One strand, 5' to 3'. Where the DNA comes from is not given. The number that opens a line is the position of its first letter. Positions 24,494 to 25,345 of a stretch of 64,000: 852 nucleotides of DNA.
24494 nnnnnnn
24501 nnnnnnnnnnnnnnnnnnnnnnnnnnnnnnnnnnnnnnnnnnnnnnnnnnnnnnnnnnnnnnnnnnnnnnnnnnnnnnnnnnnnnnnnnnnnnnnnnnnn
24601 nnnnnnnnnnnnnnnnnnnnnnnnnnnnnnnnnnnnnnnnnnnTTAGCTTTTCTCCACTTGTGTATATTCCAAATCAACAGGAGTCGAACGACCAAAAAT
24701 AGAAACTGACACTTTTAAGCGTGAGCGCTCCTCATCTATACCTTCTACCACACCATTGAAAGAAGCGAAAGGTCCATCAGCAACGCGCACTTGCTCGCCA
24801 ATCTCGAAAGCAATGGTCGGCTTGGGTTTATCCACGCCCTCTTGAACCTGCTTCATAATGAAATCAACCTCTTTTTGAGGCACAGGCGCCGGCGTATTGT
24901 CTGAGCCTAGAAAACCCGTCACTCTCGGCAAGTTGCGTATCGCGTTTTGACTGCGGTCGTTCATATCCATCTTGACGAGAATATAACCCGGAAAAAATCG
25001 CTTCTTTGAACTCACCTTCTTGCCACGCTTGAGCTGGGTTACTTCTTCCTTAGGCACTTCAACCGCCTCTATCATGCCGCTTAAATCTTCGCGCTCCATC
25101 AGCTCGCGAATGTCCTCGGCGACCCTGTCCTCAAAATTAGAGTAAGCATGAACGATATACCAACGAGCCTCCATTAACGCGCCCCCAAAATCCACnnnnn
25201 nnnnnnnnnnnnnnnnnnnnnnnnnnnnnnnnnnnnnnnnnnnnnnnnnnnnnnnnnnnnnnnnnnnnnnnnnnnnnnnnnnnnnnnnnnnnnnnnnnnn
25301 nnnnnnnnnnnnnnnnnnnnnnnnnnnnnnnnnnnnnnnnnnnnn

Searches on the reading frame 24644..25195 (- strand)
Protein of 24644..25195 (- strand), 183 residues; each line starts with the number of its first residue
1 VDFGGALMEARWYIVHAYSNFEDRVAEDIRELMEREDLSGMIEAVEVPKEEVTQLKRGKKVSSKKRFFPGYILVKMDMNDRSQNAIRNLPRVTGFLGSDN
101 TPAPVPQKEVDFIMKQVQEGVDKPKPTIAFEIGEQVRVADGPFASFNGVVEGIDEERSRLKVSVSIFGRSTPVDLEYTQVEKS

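Call 17: find_related_loci(query=window:24644-25195:-, collection=genome_contigs, flank=10000)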
Query window:24644-25195:- (183 aa) in genome_contigs; peptide patterns used: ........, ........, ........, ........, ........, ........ (x = any residue, [..] = any of these).
292 stretches matched a pattern; 165 encode a relative of the query (tblastn E <= 1e-3); the best 80 are kept; 80 distinct loci.
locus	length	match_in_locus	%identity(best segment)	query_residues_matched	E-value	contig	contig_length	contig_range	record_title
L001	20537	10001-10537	68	5-183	5e-85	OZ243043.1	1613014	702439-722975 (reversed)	MAG: Alphaproteobacteria bacterium isolate 66b0c868-fd97-4540-bf87-dd06cb01c8a4 genome assembly, chromosome: 1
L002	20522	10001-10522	66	8-183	9e-81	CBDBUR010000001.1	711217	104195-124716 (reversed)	MAG: Alphaproteobacteria bacterium isolate be7f0d22-ac6b-498f-ae15-bf69fb30ab6a genome assembly, contig: contig_1, whole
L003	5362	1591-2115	63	8-182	2e-76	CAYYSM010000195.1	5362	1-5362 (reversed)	MAG TPA_asm: uncultured Hyphomicrobiaceae bacterium isolate SRP141376_co4_127 genome assembly, contig: NODE_24887_length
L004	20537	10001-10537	63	4-182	5e-76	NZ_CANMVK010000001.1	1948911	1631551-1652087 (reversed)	Uncultured Hoeflea sp. isolate YR204-04-3Z.fasta NODE_1, whole genome shotgun sequence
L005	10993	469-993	63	8-182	5e-76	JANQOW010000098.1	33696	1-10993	MAG: Hyphomicrobiales bacterium isolate IP29b_bin.146 k99_2832858, whole genome shotgun sequence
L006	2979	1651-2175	63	8-182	2e-76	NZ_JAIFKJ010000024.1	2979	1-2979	MAG: Thiohalocapsa sp. isolate HLSAbin6 NODE_4290_length_2979_cov_5.302326, whole genome shotgun sequence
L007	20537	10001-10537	63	4-182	1e-75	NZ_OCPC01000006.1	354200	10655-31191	Hoeflea halophila strain KCTC 23107, whole genome shotgun sequence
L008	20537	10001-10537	62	4-182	1e-75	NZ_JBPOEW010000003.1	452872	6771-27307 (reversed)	MAG: Hoeflea sp. isolate MAG_60 MAG_60_3, whole genome shotgun sequence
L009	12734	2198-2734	62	4-182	9e-76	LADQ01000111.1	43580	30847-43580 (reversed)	MAG: Hoeflea sp. BRH_c9 BRHa_1006237, whole genome shotgun sequence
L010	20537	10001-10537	62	4-182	1e-75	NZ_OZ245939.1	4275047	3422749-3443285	MAG: Hoeflea sp. isolate ca16b8c9-36e6-453e-b725-f16d08fa36cf chromosome 1, complete sequence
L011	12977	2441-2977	62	4-182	3e-75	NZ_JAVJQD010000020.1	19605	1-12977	MAG: Hoeflea sp. isolate E1-EBD-11 k141_36881, whole genome shotgun sequence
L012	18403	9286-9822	61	4-182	2e-75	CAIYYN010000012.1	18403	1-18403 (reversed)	MAG: uncultured Rhizobiales bacterium isolate B4coas_bin-1586 genome assembly, contig: bin-1586:12/73, whole genome shot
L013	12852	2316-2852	62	4-182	4e-75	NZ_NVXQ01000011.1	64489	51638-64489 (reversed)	MAG: Hoeflea sp. isolate NORP7 Contig_source1383C_1127, whole genome shotgun sequence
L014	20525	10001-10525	63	8-182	4e-75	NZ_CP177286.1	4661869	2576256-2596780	Hoeflea sp. Naph1 chromosome, complete genome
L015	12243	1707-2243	61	4-182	4e-75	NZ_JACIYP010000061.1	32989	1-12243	MAG: Hoeflea sp. isolate MAG-81 Hoeflea_C3_bin39_Scaffold_61, whole genome shotgun sequence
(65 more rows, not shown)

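Call 69: search_protein_families(library=pfam, proteins=[L001:4614-7820:+, L002:3663-5342:+, L002:5306-7858:+, L001:3876-4598:+], max_evalue=0.001)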
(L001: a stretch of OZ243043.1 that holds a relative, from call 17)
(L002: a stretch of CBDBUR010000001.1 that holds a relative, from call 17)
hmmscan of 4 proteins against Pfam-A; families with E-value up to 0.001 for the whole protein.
L001:4614-7820:+ (1068 aa): 3 families
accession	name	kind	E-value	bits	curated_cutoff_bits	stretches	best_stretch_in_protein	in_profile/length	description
PF18135.7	Type_ISP_C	-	1.4e-73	248.4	25.9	1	719-1061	6-341/342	Type ISP C-terminal specificity domain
PF02384.22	N6_Mtase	-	7.2e-08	32.6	20.4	1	299-340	3-44/311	N-6 DNA Methylase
PF07669.17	Eco57I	-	1.2e-05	25.9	25.3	1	493-603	64-165/171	Eco57I restriction-modification methylase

L002:3663-5342:+ (559 aa): 1 family
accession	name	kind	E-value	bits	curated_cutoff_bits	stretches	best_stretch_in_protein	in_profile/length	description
PF01555.25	N6_N4_Mtase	-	2e-32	113.4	26.7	1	62-400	1-218/221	DNA methylase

L002:5306-7858:+ (850 aa): 2 families
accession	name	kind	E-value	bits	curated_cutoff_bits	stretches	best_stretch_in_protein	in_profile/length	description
PF04851.21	ResIII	-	3.7e-16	59.9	22.5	1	85-295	21-163/164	Type III restriction enzyme, res subunit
PF00270.35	DEAD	-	5.4e-06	26.7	26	1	89-146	16-71/167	DEAD/DEAH box helicase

L001:3876-4598:+ (240 aa): 5 families
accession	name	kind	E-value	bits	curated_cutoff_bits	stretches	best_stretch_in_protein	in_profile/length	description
PF12697.13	Abhydrolase_6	-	3.8e-28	100.1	26.3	1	4-234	1-216/217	Alpha/beta hydrolase family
PF00561.26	Abhydrolase_1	-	6.9e-20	72.2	25.8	1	3-140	2-133/245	alpha/beta hydrolase fold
PF12146.15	Hydrolase_4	-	1e-11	45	27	1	3-126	6-139/239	Serine aminopeptidase, S33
PF12695.13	Abhydrolase_5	-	3.2e-06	27.5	27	1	69-129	59-116/164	Alpha/beta hydrolase family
PF00756.26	Esterase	-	6e-05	23.4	22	1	69-131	117-158/251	Putative esterase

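Call 71: search_protein_families(library=padloc, proteins=[L001:4614-7820:+, L002:3663-5342:+, L002:5306-7858:+], max_evalue=0.00001)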
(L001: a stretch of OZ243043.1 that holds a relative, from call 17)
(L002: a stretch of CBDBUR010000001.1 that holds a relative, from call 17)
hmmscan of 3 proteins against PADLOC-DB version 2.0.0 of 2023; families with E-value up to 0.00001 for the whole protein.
L001:4614-7820:+ (1068 aa): 7 families
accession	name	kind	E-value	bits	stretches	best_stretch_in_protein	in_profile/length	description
PDLC03610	REase_MTase_IIG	-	1.5e-292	971.6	2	7-523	4-494/1096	Type IIG restriction enzyme-methyltransferase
PDLC03631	REase_MTase_IIG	-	2.8e-86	288.4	1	9-1035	8-988/1086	Type IIG restriction enzyme-methyltransferase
PDLC03597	REase_MTase_IIG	-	7.9e-47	157.6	2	358-969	890-1506/1646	Type IIG restriction enzyme-methyltransferase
PDLC03051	REase_MTase_I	-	1.9e-41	139.3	2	368-1033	886-1538/1591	Type I restriction enzyme-methyltransferase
PDLC03621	REase_MTase_IIG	-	9.4e-30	101.4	2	382-1038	336-965/1024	Type IIG restriction enzyme-methyltransferase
PDLC04134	mad2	-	1.5e-12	45.2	1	72-652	55-459/492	mads_2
PDLC03021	MTase_I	-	4.5e-06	23.7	0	302-340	146-182/491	Type I methyltransferase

L002:3663-5342:+ (559 aa): 27 families (the best 25 are shown)
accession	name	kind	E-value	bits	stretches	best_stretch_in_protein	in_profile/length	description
PDLC03640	MTase_III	-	6.1e-148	492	2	1-418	1-456/654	Type III methyltransferase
PDLC03644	MTase_III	-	2.9e-135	450.1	1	1-553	1-541/542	Type III methyltransferase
PDLC03634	MTase_III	-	3.6e-94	314.8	1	4-399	60-450/621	Type III methyltransferase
PDLC03641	MTase_III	-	3.1e-77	258.6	1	39-409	104-464/657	Type III methyltransferase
PDLC03636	MTase_III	-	3.6e-59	199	1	28-411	35-411/575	Type III methyltransferase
PDLC03635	MTase_III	-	2.4e-56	189.8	1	26-434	199-601/708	Type III methyltransferase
PDLC03642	MTase_III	-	2.8e-54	182.7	2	26-191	69-223/528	Type III methyltransferase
PDLC03637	MTase_III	-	6.8e-50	168.2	2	34-187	116-266/513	Type III methyltransferase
PDLC03639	MTase_III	-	1e-47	160.8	2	38-235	86-269/639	Type III methyltransferase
PDLC03646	MTase_III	-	1.9e-38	129.9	1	36-410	465-841/1057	Type III methyltransferase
PDLC03638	MTase_III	-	3.6e-35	119.5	1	21-412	362-688/816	Type III methyltransferase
PDLC03354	MTase_II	-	3.4e-34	116.6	2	41-187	62-209/425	Type II methyltransferase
PDLC03645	MTase_III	-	1.5e-31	107.2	2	40-237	140-325/709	Type III methyltransferase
PDLC03643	MTase_III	-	9.2e-29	98.9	2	315-403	188-276/465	Type III methyltransferase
PDLC03278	MTase_II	-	8.4e-25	86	2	61-185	20-122/390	Type II methyltransferase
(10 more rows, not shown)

L002:5306-7858:+ (850 aa): 6 families
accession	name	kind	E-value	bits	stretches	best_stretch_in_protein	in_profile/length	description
PDLC03653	REase_III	-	6.1e-219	727.4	1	14-842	1-877/883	Type III restriction enzyme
PDLC03650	REase_III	-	5.3e-61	205.1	1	86-495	56-451/898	Type III restriction enzyme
PDLC03647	REase_III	-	1.5e-12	44.6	1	415-502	500-585/989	Type III restriction enzyme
PDLC03648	REase_III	-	9.1e-09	32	1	261-486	135-375/871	Type III restriction enzyme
PDLC03649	REase_III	-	8.2e-08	28.6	0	417-469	490-542/973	Type III restriction enzyme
PDLC02707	PbeA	-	1.3e-06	25.4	0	90-196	271-373/672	PbeA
